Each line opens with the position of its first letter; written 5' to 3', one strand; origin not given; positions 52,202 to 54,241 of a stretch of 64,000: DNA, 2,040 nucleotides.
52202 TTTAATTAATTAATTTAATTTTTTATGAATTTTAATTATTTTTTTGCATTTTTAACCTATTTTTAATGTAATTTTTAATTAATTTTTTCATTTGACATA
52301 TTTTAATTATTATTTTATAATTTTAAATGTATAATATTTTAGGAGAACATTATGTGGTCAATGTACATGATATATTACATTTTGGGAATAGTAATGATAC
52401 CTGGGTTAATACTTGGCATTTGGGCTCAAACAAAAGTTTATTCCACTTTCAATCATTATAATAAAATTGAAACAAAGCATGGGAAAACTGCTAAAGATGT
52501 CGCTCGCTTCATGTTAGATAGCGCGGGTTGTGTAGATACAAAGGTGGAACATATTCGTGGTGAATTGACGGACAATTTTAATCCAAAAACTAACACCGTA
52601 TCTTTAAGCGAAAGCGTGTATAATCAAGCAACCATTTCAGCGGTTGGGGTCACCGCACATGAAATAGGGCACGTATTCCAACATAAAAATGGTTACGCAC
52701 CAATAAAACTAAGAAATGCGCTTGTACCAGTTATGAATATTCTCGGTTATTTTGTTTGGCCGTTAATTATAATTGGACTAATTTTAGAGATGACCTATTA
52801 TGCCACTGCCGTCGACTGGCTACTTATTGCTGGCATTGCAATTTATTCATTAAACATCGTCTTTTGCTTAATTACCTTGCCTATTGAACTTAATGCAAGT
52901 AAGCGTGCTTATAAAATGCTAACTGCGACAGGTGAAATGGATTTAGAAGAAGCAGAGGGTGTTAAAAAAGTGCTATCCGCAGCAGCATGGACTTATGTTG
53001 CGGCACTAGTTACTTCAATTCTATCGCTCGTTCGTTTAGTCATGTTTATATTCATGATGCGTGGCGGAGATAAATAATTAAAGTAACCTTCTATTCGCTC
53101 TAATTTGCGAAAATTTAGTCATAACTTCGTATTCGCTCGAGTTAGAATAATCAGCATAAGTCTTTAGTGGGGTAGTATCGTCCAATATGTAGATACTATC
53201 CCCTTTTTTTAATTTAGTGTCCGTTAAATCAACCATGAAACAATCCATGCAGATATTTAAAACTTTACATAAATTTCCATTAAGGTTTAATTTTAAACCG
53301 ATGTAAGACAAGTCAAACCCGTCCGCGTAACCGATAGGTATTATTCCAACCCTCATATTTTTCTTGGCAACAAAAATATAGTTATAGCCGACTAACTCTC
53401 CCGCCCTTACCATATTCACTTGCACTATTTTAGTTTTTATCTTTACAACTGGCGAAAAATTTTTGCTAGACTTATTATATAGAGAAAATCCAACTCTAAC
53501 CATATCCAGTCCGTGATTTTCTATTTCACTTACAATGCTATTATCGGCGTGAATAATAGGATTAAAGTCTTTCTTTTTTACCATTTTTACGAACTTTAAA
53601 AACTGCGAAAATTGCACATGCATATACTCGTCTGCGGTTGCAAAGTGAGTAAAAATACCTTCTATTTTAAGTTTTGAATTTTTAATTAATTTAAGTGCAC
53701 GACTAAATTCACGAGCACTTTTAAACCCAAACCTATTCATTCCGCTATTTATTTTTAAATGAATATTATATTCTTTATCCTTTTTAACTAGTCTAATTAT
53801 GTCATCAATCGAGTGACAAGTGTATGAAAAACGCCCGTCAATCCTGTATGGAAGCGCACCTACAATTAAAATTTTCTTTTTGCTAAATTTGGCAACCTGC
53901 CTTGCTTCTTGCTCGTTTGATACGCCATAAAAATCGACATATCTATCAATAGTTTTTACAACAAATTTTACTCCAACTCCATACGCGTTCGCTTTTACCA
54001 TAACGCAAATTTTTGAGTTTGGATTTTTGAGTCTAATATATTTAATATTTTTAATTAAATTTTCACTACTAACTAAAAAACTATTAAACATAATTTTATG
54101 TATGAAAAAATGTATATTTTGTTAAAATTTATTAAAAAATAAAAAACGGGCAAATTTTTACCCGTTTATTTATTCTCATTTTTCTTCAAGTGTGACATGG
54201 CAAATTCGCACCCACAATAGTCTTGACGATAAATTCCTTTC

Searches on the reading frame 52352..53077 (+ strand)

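Call 84: search_protein_families(library=pfam, proteins=[window:52352-53077:+], max_evalue=0.00001)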
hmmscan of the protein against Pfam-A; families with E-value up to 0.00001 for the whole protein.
window:52352-53077:+ (241 aa): 1 family
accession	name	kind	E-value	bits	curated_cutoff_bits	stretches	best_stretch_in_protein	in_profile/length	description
PF04298.18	Zn_peptidase_2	-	2.5e-77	259.7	27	1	13-232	3-216/218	Putative neutral zinc metallopeptidase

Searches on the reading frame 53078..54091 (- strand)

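Call 84: search_protein_families(library=pfam, proteins=[window:53078-54091:-], max_evalue=0.00001)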
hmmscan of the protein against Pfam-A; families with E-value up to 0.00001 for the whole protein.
window:53078-54091:- (337 aa): 2 families
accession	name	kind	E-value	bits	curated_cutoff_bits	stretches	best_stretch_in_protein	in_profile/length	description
PF01168.26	Ala_racemase_N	-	5.6e-39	134.6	24.1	1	8-206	2-217/220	Alanine racemase, N-terminal domain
PF00842.27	Ala_racemase_C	-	2.8e-27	95.3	25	1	215-334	1-125/127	Alanine racemase, C-terminal domain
